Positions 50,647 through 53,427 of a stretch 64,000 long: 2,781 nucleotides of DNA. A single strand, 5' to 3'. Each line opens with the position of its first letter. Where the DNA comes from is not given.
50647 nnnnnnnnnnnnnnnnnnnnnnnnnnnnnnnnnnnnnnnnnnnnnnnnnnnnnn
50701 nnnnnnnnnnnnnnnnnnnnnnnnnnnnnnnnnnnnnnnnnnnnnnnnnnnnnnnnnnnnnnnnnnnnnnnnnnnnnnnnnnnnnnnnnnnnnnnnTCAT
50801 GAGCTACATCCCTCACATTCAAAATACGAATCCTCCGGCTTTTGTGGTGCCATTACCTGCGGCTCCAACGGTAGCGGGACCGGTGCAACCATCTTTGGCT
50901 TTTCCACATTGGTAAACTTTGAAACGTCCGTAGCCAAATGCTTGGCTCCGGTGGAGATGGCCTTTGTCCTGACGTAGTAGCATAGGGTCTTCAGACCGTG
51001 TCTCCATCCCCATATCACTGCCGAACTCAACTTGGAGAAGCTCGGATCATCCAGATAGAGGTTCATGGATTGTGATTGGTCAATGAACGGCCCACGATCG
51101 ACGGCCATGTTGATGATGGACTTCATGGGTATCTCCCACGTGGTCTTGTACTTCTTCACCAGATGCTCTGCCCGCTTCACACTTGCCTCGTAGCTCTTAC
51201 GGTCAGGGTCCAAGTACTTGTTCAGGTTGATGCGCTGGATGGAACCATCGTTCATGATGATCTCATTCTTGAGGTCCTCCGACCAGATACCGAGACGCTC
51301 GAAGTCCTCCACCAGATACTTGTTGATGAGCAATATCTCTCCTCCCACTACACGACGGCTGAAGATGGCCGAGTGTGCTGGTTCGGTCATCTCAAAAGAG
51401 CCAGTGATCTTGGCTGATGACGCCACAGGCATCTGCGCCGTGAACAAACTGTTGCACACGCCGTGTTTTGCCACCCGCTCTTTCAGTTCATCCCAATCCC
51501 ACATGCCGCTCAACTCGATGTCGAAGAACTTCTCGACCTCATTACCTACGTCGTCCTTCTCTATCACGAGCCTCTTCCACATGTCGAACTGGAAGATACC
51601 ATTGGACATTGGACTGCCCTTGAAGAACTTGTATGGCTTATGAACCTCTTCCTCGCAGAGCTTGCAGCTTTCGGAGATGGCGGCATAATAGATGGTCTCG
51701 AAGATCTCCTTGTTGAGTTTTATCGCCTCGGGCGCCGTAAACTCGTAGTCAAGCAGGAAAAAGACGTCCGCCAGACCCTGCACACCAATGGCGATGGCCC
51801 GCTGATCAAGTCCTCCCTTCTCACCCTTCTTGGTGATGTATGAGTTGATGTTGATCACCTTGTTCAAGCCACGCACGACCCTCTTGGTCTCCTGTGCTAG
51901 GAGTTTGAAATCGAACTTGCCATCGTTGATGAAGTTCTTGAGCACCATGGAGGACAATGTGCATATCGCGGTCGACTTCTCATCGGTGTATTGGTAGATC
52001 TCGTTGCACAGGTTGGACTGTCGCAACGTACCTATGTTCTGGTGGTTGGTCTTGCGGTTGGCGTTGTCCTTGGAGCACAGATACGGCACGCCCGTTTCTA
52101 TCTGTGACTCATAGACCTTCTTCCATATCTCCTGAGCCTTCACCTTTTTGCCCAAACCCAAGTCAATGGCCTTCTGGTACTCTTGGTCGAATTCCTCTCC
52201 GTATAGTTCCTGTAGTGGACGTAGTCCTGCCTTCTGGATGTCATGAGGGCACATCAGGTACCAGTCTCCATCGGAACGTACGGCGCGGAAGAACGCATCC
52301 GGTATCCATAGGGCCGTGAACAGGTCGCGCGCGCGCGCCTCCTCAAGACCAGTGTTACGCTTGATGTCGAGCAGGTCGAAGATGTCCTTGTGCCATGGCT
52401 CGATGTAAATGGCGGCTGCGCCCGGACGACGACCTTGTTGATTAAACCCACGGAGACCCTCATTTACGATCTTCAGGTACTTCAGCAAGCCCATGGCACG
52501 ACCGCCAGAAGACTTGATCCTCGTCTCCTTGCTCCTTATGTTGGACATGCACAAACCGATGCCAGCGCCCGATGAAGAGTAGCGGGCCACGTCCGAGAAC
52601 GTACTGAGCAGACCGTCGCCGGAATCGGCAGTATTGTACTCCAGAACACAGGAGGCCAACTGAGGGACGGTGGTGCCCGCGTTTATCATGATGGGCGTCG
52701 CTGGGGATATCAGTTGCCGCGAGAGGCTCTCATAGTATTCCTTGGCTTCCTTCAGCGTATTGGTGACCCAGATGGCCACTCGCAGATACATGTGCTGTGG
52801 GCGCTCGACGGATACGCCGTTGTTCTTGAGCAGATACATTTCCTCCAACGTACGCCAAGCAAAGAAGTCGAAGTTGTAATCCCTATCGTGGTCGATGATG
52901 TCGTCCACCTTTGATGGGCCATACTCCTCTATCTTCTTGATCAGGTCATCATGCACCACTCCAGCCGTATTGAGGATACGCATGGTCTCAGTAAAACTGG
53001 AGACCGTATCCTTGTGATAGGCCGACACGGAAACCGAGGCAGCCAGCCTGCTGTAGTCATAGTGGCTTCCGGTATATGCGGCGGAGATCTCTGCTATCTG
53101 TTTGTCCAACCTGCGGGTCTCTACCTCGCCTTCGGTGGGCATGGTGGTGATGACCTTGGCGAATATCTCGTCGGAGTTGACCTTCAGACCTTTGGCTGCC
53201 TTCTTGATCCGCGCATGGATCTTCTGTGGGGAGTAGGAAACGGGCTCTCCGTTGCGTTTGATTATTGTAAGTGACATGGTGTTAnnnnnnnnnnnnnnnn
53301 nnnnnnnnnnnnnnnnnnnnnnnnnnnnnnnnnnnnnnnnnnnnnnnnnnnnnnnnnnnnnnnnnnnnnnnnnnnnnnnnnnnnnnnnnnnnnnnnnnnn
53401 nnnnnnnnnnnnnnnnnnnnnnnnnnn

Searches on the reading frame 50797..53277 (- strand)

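Call 13: search_protein_families(library=phrogs, proteins=[window:50797-53277:-], max_evalue=0.00001)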
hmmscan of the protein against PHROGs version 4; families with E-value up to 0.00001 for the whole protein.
window:50797-53277:- (826 aa): 8 families
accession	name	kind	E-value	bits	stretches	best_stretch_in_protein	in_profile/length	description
phrog_84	-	DNA, RNA and nucleotide metabolism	2.1e-170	569.9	1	2-825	62-795/975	ribonucleoside-diphosphate reductase large subunit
phrog_3987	-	DNA, RNA and nucleotide metabolism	9.7e-92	309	1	2-440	3-456/467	ribonucleotide reductase large subunit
phrog_3844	-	moron, auxiliary metabolic gene and host takeover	1.6e-51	176.6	1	295-779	3-440/451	NrdA-like aerobic NDP reductase large subunit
phrog_22953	-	DNA, RNA and nucleotide metabolism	2.1e-34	120.3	1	245-424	5-201/201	ribonucleotide reductase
phrog_6132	-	DNA, RNA and nucleotide metabolism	6.1e-16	59.7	1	148-285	152-292/530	ribonucleotide reductase large subunit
phrog_30939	-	DNA, RNA and nucleotide metabolism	4.5e-14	52.3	0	167-304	460-592/977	ribonucleotide reductase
phrog_36555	-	DNA, RNA and nucleotide metabolism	2e-07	32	1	594-683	2-86/172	ribonucleotide reductase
phrog_12229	-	DNA, RNA and nucleotide metabolism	3.5e-06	26.7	0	178-292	47-158/577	ribonucleotide reductase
